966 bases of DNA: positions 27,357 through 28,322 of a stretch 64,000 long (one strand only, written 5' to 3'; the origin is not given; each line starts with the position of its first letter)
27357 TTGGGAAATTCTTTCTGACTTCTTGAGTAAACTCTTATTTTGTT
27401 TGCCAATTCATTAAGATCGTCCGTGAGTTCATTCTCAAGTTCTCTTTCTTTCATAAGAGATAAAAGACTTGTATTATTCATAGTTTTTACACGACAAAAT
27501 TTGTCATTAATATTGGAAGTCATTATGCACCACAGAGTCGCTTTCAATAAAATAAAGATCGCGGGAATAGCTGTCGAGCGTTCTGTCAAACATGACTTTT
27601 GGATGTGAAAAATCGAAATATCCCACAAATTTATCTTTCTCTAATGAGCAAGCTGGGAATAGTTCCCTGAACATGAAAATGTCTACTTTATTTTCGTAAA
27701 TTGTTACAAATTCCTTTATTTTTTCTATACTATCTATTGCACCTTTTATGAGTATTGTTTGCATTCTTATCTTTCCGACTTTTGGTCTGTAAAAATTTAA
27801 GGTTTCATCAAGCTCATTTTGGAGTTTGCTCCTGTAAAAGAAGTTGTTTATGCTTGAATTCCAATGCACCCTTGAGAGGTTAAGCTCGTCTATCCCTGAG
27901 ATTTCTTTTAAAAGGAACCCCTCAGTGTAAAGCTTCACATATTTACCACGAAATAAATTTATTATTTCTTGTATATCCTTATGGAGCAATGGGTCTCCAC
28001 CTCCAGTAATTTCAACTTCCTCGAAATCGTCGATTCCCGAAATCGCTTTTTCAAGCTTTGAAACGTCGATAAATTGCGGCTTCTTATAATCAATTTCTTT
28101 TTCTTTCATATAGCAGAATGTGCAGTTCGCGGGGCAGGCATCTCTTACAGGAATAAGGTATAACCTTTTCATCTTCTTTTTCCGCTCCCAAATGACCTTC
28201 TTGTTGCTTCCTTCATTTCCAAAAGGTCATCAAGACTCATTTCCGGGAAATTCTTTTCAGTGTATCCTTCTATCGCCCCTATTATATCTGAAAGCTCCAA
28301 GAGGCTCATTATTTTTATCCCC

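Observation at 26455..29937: Candidate undescribed cassette: radical SAM + class-II-aaRS-like::NTP-pyrophosphatase fusion + two Cys-rich small proteins, flanked by two wHTH regulators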

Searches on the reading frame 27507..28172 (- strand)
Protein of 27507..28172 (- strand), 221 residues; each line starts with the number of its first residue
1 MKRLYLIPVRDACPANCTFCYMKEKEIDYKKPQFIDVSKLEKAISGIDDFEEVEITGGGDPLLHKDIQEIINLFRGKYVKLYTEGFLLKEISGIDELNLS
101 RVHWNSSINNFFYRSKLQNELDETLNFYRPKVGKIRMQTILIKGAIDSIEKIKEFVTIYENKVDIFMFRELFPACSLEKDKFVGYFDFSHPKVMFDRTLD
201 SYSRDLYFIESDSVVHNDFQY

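Call 4: search_protein_families(library=pfam, proteins=[window:27507-28172:-], max_evalue=1)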
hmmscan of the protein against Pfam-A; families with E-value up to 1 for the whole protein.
window:27507-28172:- (221 aa): 3 families
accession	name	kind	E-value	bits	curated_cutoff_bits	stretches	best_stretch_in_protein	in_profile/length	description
PF04055.27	Radical_SAM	-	3e-09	37.7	29.5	1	11-103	5-106/166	Radical SAM superfamily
PF13353.11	Fer4_12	-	0.0094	16.7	22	1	12-92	14-98/137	4Fe-4S single cluster domain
PF13499.12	EF-hand_7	-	0.18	12.6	30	1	25-74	9-49/67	EF-hand domain pair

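Call 5: search_protein_families(library=ncbifam, proteins=[window:27507-28172:-], max_evalue=1)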
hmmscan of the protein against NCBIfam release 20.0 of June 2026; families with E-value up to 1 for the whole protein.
window:27507-28172:- (221 aa): 40 families (the best 25 are shown)
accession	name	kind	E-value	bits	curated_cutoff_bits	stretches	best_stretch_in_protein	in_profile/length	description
TIGR04317.1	W_rSAM_matur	equivalog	1.1e-09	37.8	380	1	2-92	4-95/349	tungsten cofactor oxidoreductase radical SAM maturase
TIGR02668.1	moaA_archaeal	equivalog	6.5e-09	35.2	325.25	1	7-102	14-112/303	GTP 3',8-cyclase MoaA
TIGR02666.1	moaA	equivalog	3.3e-08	32.9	284.05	1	7-102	14-118/336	GTP 3',8-cyclase MoaA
NF001199.0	PRK00164.2-1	equivalog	1.9e-07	30.6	231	1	7-103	16-115/308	GTP 3',8-cyclase MoaA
TIGR02495.1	NrdG2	equivalog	1.3e-05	24.6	131.15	1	13-86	26-100/193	anaerobic ribonucleoside-triphosphate reductase activating protein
TIGR04321.1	spiroSPASM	subfamily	2.2e-05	23.3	250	1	5-85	233-317/510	spiro-SPASM protein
NF050035.1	rSAM_WgK_link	exception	2.4e-05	23.5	650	1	7-90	13-98/367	radical SAM/SPASM peptide maturase WgkB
NF045646.2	rSAM_Se_TrsS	equivalog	2.4e-05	23.1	490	1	6-88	89-173/441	radical SAM (seleno)protein TrsS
TIGR03470.1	HpnH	equivalog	4.3e-05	22.7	225.05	1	40-91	61-115/318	adenosyl-hopene transferase HpnH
TIGR04340.1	rSAM_ACGX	hypoth_equivalog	5.4e-05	22.6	400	1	9-82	9-87/341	radical SAM/SPASM domain protein, ACGX system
TIGR04051.1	rSAM_NirJ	equivalog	5.6e-05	22.3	515.45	1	12-90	11-90/354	heme d1 biosynthesis radical SAM protein NirJ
TIGR00238.1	TIGR00238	subfamily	6.4e-05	22.1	199.2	1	5-66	115-175/331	KamA family radical SAM protein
TIGR04054.1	rSAM_NirJ1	equivalog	8.2e-05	21.4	650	1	11-88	44-122/387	putative heme d1 biosynthesis radical SAM protein NirJ1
NF038283.1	viperin_w_prok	equivalog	8.7e-05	21.8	180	1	11-90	10-97/281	viperin family antiviral radical SAM protein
NF045702.1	rSAM_GDGT_ether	equivalog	9.5e-05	21.2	450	1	4-88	87-176/486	tetraether lipid synthase Tes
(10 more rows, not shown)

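Call 6: search_protein_families(library=padloc, proteins=[window:27507-28172:-], max_evalue=1)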
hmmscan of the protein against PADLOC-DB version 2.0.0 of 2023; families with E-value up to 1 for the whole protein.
window:27507-28172:- (221 aa): 2 families
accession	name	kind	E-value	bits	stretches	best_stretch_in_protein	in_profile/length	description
PDLC02903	pVip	-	2.2e-07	28.6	1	10-90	7-83/257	Viperins not associated with kinases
PDLC02904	pVip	-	2.9e-05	21.7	1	11-143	11-151/262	Viperins associated with kinases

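Call 18: find_homologous_proteins(query=window:27507-28172:-)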
Query window:27507-28172:- (221 aa): 21 proteins with E <= 0.001 among 223 candidates.
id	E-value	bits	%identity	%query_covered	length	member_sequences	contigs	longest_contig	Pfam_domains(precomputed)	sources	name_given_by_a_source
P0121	2.6e-144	497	100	100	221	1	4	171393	PF04055.28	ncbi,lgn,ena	-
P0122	1.4e-126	439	100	90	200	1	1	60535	-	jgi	jgi:molybdenum cofactor biosynthesis enzyme MoaA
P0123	4.6e-114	398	79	100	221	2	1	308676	PF04055.28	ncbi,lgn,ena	-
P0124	6.4e-85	303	61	100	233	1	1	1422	PF04055.28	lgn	-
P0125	1.4e-84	302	61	100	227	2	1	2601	PF04055.28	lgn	-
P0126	6.5e-84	299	61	100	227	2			PF04055.28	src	-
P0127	6.0e-83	296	59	100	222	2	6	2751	PF04055.28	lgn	-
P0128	8.8e-83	296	61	100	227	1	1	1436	PF04055.28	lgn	-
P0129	2.9e-82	294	60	100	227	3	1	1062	PF04055.28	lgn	-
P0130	3.1e-82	294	61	99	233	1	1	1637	PF04055.28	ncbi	-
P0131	6.0e-82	293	61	100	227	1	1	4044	PF04055.28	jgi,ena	-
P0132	7.9e-82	293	60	100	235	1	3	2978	PF04055.28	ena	-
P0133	1.4e-81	292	61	100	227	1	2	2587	PF04055.28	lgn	-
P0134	8.7e-81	289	61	100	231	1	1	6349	PF04055.28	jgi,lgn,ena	-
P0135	6.8e-80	286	59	100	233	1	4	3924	PF04055.28,PF13353.12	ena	-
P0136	1.3e-79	285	58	100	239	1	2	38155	PF04055.28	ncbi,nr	ncbi:radical SAM protein [Candidatus Pacearchaeota archaeon]|nr:radical SAM protein [Candidatus Pace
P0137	1.7e-79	285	57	99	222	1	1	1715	PF04055.28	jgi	jgi:wyosine [tRNA(Phe)-imidazoG37] synthetase (radical SAM superfamily)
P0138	2.3e-79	284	58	100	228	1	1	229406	PF04055.28,PF13353.12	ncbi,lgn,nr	ncbi:MAG: radical SAM protein [archaeon]|nr:radical SAM protein [archaeon]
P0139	5.3e-79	283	60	99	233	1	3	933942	PF04055.28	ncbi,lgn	-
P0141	1.5e-75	272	59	100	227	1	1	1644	PF04055.28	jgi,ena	-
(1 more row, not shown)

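Call 19: find_encoding_contigs(protein=P0139, flank=7000, max_places=2)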
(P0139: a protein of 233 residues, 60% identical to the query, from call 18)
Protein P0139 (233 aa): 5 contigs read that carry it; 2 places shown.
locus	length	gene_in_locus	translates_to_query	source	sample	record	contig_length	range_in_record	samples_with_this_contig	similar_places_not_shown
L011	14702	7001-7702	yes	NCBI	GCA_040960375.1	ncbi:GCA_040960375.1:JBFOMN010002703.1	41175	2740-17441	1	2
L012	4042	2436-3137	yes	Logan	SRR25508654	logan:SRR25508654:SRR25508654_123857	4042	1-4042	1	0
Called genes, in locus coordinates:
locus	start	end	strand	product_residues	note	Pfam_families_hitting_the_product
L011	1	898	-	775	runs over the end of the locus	PF02359:CDC48_N, PF02933:CDC48_2 (weak), PF00004:AAA, PF05496:RuvB_N (weak), PF07724:AAA_2 (weak), PF17862:AAA_lid_3, PF00004:AAA, PF17862:AAA_lid_3, +26 more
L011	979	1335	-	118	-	-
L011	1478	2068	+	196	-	-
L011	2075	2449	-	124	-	-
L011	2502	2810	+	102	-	PF02150:Zn_ribbon_RPB9 (faint), PF01096:Zn_ribbon_TFIIS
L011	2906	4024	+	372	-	PF00303:Thymidylat_synt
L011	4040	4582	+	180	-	PF00186:DHFR_1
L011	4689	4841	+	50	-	-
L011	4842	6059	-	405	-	PF13401:AAA_22 (faint), PF00437:T2SSE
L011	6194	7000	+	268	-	-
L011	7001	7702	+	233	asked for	PF04055:Radical_SAM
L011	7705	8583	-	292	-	-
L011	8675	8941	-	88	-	-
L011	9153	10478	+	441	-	PF02403:Seryl_tRNA_N, PF00587:tRNA-synt_2b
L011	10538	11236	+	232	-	PF01255:Prenyltransf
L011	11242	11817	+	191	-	PF00485:PRK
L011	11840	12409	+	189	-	PF00334:NDK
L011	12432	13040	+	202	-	PF00149:Metallophos, PF12850:Metallophos_2, PF14582:Metallophos_3 (faint)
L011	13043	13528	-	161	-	-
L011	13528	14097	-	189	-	PF13521:AAA_28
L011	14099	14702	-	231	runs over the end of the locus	-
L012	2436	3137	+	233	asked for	PF04055:Radical_SAM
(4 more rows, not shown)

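Call 20: find_encoding_contigs(protein=P0138, flank=7000, max_places=2)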
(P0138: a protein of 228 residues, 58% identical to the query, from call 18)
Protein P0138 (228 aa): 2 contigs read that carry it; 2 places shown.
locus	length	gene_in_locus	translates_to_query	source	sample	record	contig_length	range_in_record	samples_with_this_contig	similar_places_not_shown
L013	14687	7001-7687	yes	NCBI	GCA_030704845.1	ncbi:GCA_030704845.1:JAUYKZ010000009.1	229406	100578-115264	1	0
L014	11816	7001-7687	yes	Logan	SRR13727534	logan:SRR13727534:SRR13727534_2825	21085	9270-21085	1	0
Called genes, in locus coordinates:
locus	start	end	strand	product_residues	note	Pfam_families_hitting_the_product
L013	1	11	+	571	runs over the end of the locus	PF12698:ABC2_membrane_3, PF01061:ABC2_membrane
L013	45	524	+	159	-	PF13238:AAA_18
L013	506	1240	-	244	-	-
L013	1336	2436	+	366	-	PF03463:eRF1_1, PF18854:baeRF_family10, PF03464:eRF1_2, PF18859:acVLRF1, PF03465:eRF1_3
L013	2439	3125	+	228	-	-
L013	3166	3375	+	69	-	PF00125:Histone, PF02969:TAF (weak), PF00808:CBFD_NFYB_HMF, PF15630:CENP-S (weak)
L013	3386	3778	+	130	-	PF21485:IF5A-like_N, PF08207:EFP_N (weak)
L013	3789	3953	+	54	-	-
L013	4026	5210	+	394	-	PF02163:Peptidase_M50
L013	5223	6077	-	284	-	-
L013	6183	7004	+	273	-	-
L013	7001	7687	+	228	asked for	PF04055:Radical_SAM, PF13353:Fer4_12 (weak)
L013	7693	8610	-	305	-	PF00890:FAD_binding_2 (faint), PF01134:GIDA (faint), PF01266:DAO (faint), PF03486:HI0933_like (faint), PF07992:Pyr_redox_2, PF13738:Pyr_redox_3, PF00070:Pyr_redox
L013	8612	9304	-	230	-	PF00970:FAD_binding_6, PF00175:NAD_binding_1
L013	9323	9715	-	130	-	-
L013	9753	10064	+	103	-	PF04032:Rpr2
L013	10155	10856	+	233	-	-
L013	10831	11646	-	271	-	PF01326:PPDK_N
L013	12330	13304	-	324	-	PF14520:HHH_5, PF00154:RecA_N, PF08423:Rad51, PF13481:AAA_25 (weak), PF06745:ATPase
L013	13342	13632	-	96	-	-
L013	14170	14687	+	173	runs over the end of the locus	-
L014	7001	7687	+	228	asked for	PF04055:Radical_SAM, PF13353:Fer4_12 (weak)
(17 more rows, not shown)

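Call 21: find_encoding_contigs(protein=P0136, flank=7000, max_places=2)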
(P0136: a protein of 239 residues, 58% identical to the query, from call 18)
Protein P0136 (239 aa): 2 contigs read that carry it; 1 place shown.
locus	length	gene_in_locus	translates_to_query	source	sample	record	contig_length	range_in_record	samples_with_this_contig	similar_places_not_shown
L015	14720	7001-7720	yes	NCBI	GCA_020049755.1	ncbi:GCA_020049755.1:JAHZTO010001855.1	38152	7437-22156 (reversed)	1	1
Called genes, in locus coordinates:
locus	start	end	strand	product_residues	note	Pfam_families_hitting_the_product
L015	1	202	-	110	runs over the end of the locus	-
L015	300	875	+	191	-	PF00827:Ribosomal_L15e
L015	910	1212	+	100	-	-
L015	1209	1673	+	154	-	-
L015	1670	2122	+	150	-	-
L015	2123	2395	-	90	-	-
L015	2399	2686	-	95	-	-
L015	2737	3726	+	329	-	PF01594:AI-2E_transport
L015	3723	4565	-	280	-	-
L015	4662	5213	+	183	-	PF13521:AAA_28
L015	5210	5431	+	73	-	-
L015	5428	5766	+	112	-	-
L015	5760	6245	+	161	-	PF01928:CYTH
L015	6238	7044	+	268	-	-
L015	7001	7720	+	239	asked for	PF04055:Radical_SAM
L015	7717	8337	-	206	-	PF00149:Metallophos, PF12850:Metallophos_2, PF14582:Metallophos_3 (faint)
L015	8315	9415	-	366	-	PF01264:Chorismate_synt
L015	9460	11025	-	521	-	PF01401:Peptidase_M2, PF01432:Peptidase_M3, PF02074:Peptidase_M32, PF01401:Peptidase_M2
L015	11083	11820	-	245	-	PF01978:TrmB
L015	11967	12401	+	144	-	-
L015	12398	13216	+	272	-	-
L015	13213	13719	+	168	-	-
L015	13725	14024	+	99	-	-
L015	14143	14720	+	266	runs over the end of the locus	-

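Call 41: search_protein_families(library=phrogs, proteins=[window:27507-28172:-], max_evalue=0.01)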
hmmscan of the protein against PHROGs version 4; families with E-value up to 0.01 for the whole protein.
window:27507-28172:- (221 aa): 6 families
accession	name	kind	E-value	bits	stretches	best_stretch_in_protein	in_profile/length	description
phrog_21308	-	other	8.9e-08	31.7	1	10-81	420-494/735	radical SAM domain-containing protein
phrog_13987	-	other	1.9e-07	31.7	1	7-157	19-161/274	radical SAM domain-containing protein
phrog_16999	-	other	6.2e-06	27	1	9-83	17-90/288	Fe-S oxidoreductase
phrog_626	-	DNA, RNA and nucleotide metabolism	0.00035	21.2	1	12-75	25-90/164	anaerobic ribonucleotide reductase small subunit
phrog_17662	-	unknown function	0.00053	20.7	1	12-75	12-74/217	-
phrog_1802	-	other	0.0015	18.5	1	9-75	50-118/556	radical SAM domain-containing protein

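Call 53: search_solved_structures(query=A3, max_evalue=0.1, show_alignments=0)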
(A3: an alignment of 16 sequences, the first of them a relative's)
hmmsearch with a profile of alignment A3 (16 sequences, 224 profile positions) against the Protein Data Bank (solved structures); distinct sequences matched with E-value up to 0.1: 14.
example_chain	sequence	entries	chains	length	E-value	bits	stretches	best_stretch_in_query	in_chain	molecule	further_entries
7tol_A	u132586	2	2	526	4.3e-07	33.2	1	7-107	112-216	glycerol dibiphytanyl glycerol tetraether - macrocyclic archaeol synthase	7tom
8wm2_A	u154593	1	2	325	4.1e-05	26.7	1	7-108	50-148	Fe-S radical SAM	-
5tgs_A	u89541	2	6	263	0.0003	23.8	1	12-117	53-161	7-carboxy-7-deazaguanine synthase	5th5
2z2u_A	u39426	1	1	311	0.0016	21.5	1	52-204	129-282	UPF0026 protein MJ0257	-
6djt_A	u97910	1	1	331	0.0019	21.2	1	52-204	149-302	S-adenosyl-L-methionine-dependent tRNA 4-demethylwyosine synthase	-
7vob_C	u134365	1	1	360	0.0022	21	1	4-102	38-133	Cytosylglucuronate decarboxylase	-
7voc_C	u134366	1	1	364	0.0023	21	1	4-102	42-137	Cytosylglucuronate decarboxylase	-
6y1x_A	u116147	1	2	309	0.0024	20.9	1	7-105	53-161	Radical SAM domain protein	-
5v1q_A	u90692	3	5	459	0.0026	20.8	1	12-170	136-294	Radical SAM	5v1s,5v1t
9gm3_A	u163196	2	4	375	0.0039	20.2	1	5-93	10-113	ChlB radical SAM domain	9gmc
3t7v_A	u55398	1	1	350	0.01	18.8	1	10-76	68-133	methylornithine synthase PylB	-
7bi7_A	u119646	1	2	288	0.016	18.2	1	7-106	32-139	FeMo cofactor biosynthesis protein NifB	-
7jmb_A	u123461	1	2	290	0.017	18.1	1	7-106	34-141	Nitrogenase iron-molybdenum cofactor biosynthesis protein NifB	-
7jma_A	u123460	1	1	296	0.017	18.1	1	7-106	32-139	Nitrogenase iron-molybdenum cofactor biosynthesis protein NifB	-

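Call 60: predict_structure(alignment_id=A4)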
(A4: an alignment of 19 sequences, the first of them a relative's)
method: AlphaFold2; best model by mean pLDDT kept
length: 221 residues; sequences in the alignment: 19
mean_pLDDT: 85.1   pTM: 0.83
mean pLDDT of the five models: 85.1, 83.4, 82.6, 82.3, 81.1
residues with pLDDT >= 90: 120; 70-90: 68; 50-70: 23; < 50: 10
segments of 3 or more residues with pLDDT < 50: 14-18
pLDDT, mean of each block of 10 residues (from residue 1): 89 52 67 94 91 83 90 95 80 92 88 80 93 93 93 96 94 69 90 79 79 89 66
secondary structure, 60 per line:
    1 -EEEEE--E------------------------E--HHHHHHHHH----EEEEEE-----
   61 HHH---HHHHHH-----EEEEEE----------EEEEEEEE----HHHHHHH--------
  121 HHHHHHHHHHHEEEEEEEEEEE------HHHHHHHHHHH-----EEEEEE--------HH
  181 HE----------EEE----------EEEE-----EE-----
elements in order: E2-6 H37-45 E50-55 H67-72 E78-83 E94-101 H106-112 H121-131 E132-142 H149-159 E165-170 E193-195 E206-209

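Call 62: search_protein_families(library=pfam, proteins=[L015:5210-5431:+, L015:5428-5766:+], max_evalue=0.1)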
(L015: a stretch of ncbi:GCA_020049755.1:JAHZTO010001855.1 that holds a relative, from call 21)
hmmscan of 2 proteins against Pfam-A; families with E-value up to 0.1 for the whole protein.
L015:5210-5431:+ (73 aa): 0 families

L015:5428-5766:+ (112 aa): 1 family
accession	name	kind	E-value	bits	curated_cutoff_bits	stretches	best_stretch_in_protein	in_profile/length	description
PF19080.5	DUF5772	-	0.048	14.1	26.9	1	32-70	16-56/84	Family of unknown function (DUF5772)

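Call 63: fold_search(model_id=the predicted structure, library=pdb)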
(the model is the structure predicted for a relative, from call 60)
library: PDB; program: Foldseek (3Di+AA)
matches with E <= 10: 1157; with E <= 0.001: 58
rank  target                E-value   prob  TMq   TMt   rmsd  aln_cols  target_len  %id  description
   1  5v1t_A                2.3e-07  1.00  0.62  0.33   3.3       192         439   20  Crystal structure of Streptococcus suis SuiB bound to precursor peptide SuiA (released 2017-08-30)
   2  5v1q_A                3.3e-07  1.00  0.62  0.34   3.5       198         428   19  Crystal structure of Streptococcus suis SuiB (released 2017-08-30)
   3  2fb2_A                5.4e-07  1.00  0.67  0.48   6.0       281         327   15  Structure of the MoaA Arg17/266/268/Ala triple mutant (released 2006-05-09)
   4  6q2p_B                1.1e-06  1.00  0.64  0.50   4.6       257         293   12  Crystal structure of mouse viperin bound to cytidine triphosphate and S-adenosylhomocysteine (released 2020-01-22)
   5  8ai6_A                2.5e-06  1.00  0.59  0.43   6.0       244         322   12  Crystal structure of radical SAM epimerase EpeE D210A mutant from Bacillus subtilis with [4Fe-4S] clusters, S-adenosyl (released 2024-01-10)
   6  1tv7_A                3.3e-06  1.00  0.67  0.48   6.4       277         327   15  Structure of the S-adenosylmethionine dependent Enzyme MoaA (released 2004-08-31)
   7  8ai4_A                3.5e-06  1.00  0.60  0.45   6.2       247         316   12  Crystal structure of radical SAM epimerase EpeE C223A mutant from Bacillus subtilis with [4Fe-4S] clusters, S-adenosyl (released 2024-01-10)
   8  9dgw_C                3.8e-06  1.00  0.68  0.56   4.4       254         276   13  X-ray crystal structure of the Viperin-like enzyme from T. virens with bound CTP and SAM (released 2025-02-12)
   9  8ai4_B                4.0e-06  1.00  0.60  0.43   6.2       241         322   12  Crystal structure of radical SAM epimerase EpeE C223A mutant from Bacillus subtilis with [4Fe-4S] clusters, S-adenosyl (released 2024-01-10)
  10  8ai2_B                5.7e-06  1.00  0.60  0.43   6.2       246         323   12  Crystal structure of radical SAM epimerase EpeE from Bacillus subtilis with [4Fe-4S] clusters, S-adenosyl-L-homocystei (released 2024-01-10)
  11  8ai6_B                6.9e-06  1.00  0.60  0.44   6.2       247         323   12  Crystal structure of radical SAM epimerase EpeE D210A mutant from Bacillus subtilis with [4Fe-4S] clusters, S-adenosyl (released 2024-01-10)
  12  8ai3_B                7.3e-06  1.00  0.60  0.44   6.2       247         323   12  Crystal structure of radical SAM epimerase EpeE C223A mutant from Bacillus subtilis with [4Fe-4S] clusters and S-adeno (released 2024-01-10)
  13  8ai3_A                8.2e-06  1.00  0.61  0.45   5.9       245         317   12  Crystal structure of radical SAM epimerase EpeE C223A mutant from Bacillus subtilis with [4Fe-4S] clusters and S-adeno (released 2024-01-10)
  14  8ai1_A                8.2e-06  1.00  0.60  0.44   6.2       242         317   12  Crystal structure of radical SAM epimerase EpeE from Bacillus subtilis with [4Fe-4S] clusters and S-adenosyl-L-homocys (released 2024-01-10)
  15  7qbs_A                9.9e-06  1.00  0.60  0.34   5.6       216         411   12  B12-dependent radical SAM methyltransferase, Mmp10 with [4Fe-4S] cluster, cobalamin, S-adenosyl-L-methionine, and pept (released 2022-02-02)
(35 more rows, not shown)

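Call 76: search_dna_similar(query=window:27507-28172:-, collection=phages, mode=protein, max_rows=15, max_evalue=0.001)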
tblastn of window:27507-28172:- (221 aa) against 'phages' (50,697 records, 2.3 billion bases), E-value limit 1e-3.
Records with a match: 2; places in all: 2; records where one place covers at least 80% of the query: 2.
Best place of each record, by identity: <60% 2.
By first word of the organism name: uncultured 2.
By host as written in the record: - 2.
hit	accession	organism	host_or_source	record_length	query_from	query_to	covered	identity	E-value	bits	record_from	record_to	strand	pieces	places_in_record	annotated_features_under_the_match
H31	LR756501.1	uncultured phage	metagenomic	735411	6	185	81%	29.0%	7e-6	52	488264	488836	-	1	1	record has no annotation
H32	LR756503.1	uncultured phage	metagenomic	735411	6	185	81%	29.0%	7e-6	52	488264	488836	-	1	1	record has no annotation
